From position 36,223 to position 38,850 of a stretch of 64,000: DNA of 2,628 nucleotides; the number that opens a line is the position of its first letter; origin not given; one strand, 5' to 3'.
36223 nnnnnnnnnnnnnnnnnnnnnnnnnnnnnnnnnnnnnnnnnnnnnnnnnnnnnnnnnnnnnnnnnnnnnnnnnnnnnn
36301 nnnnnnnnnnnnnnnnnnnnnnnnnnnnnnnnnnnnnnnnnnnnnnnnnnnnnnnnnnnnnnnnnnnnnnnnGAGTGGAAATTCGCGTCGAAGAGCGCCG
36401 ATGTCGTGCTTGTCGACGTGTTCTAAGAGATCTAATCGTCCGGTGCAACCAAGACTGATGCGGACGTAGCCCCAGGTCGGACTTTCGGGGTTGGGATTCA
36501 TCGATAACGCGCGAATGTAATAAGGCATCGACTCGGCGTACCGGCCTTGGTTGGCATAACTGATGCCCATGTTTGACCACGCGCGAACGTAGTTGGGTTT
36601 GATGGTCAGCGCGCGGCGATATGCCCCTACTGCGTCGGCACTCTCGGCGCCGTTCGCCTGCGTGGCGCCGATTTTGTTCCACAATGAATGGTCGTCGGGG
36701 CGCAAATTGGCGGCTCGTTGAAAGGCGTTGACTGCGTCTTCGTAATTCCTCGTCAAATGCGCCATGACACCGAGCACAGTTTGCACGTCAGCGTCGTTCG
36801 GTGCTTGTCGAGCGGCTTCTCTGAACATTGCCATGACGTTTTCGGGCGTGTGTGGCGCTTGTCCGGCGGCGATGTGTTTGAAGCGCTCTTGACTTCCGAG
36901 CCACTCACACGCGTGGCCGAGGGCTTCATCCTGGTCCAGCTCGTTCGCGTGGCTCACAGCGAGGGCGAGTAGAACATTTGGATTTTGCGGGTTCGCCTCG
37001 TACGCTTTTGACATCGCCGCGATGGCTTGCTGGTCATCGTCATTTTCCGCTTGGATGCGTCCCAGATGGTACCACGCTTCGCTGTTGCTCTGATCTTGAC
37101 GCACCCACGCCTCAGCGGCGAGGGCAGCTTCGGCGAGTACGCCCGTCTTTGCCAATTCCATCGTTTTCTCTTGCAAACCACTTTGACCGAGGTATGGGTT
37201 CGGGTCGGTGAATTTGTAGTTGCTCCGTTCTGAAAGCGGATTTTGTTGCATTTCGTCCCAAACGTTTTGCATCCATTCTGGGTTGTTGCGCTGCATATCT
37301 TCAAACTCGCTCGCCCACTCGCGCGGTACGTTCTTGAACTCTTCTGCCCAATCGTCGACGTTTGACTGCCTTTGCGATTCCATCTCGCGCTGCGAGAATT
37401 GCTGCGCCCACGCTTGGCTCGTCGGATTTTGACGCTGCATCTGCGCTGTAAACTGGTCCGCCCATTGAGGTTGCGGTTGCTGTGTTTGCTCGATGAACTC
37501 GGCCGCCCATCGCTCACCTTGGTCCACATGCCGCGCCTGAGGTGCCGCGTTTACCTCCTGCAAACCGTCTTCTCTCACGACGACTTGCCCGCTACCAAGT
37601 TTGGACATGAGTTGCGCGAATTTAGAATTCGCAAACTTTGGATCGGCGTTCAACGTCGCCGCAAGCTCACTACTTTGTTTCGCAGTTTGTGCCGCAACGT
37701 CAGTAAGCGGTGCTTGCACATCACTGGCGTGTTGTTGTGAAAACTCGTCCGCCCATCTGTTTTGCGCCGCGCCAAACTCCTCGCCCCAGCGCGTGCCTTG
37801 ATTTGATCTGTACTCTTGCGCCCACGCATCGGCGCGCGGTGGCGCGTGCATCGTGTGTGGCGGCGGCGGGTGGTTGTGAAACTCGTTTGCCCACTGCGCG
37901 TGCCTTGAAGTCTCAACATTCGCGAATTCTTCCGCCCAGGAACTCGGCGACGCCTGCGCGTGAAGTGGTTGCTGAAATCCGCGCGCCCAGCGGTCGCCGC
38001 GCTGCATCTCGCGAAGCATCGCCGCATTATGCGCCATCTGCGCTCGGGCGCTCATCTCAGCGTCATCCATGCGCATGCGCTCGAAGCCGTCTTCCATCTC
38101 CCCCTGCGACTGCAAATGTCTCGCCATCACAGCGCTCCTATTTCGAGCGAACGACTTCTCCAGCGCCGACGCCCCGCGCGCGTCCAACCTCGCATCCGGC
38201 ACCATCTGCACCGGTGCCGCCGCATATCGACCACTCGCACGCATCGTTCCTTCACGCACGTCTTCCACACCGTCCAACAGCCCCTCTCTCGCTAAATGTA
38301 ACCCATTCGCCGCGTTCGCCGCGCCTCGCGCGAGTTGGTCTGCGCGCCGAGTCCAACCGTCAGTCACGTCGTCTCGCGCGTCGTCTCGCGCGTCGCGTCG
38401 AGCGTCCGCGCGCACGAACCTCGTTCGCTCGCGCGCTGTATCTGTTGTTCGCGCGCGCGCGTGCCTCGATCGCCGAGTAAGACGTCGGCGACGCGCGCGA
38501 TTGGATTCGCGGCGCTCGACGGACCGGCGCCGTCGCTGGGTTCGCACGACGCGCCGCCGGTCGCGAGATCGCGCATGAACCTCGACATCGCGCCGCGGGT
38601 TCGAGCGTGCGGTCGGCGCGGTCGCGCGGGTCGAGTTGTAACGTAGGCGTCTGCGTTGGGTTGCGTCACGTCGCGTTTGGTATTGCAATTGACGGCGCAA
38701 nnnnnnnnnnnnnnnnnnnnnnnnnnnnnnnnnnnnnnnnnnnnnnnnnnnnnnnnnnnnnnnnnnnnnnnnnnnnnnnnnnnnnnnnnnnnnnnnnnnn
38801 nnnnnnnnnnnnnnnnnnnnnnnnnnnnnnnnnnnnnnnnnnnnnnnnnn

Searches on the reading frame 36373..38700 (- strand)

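Call 44: search_protein_families(library=pfam, proteins=[window:36373-38700:-])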
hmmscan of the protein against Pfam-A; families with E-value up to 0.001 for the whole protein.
window:36373-38700:- (776 aa): 15 families
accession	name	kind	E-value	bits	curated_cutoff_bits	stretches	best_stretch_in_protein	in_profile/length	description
PF07719.23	TPR_2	-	2.7e-20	71.2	27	2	706-737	2-33/34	Tetratricopeptide repeat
PF00515.34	TPR_1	-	2.8e-20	71.6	27.8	1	706-737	2-33/34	Tetratricopeptide repeat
PF13181.12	TPR_8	-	2.2e-17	62.1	25.7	2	706-737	2-33/34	Tetratricopeptide repeat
PF13431.12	TPR_17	-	3.4e-17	61.7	24.4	1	693-723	1-31/34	Tetratricopeptide repeat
PF23914.1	TPR_CcmH_CycH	-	7.5e-17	62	42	2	521-583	31-93/158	Cytochrome c-type biogenesis protein H TPR domain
PF13432.12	TPR_16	-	1.8e-16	60.7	32.7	1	520-574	11-65/65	Tetratricopeptide repeat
PF13414.12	TPR_11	-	4.5e-16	58.7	26.8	2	689-719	12-42/42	TPR repeat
PF13428.12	TPR_14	-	1.2e-14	53.7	23.5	1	541-581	2-42/44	Tetratricopeptide repeat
PF14559.12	TPR_19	-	2.3e-12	47.5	25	0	623-674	11-61/68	Tetratricopeptide repeat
PF13176.12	TPR_7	-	4.4e-10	39.3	27.9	0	707-741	1-35/36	Tetratricopeptide repeat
PF13424.12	TPR_12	-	2e-07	31.5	30.1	0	706-734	4-32/77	Tetratricopeptide repeat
PF13371.12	TPR_9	-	7.1e-07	29.6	35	0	688-739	12-63/73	Tetratricopeptide repeat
PF13174.12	TPR_6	-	1.9e-06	28.6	26.3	0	541-572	1-32/33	Tetratricopeptide repeat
PF13374.12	TPR_10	-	1.8e-05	25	27.5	0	709-734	6-31/42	Tetratricopeptide repeat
PF25098.1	PEX18_PEX21_C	-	0.00059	20.3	25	0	331-378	7-54/68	PEX18/PEX21 C-terminal domain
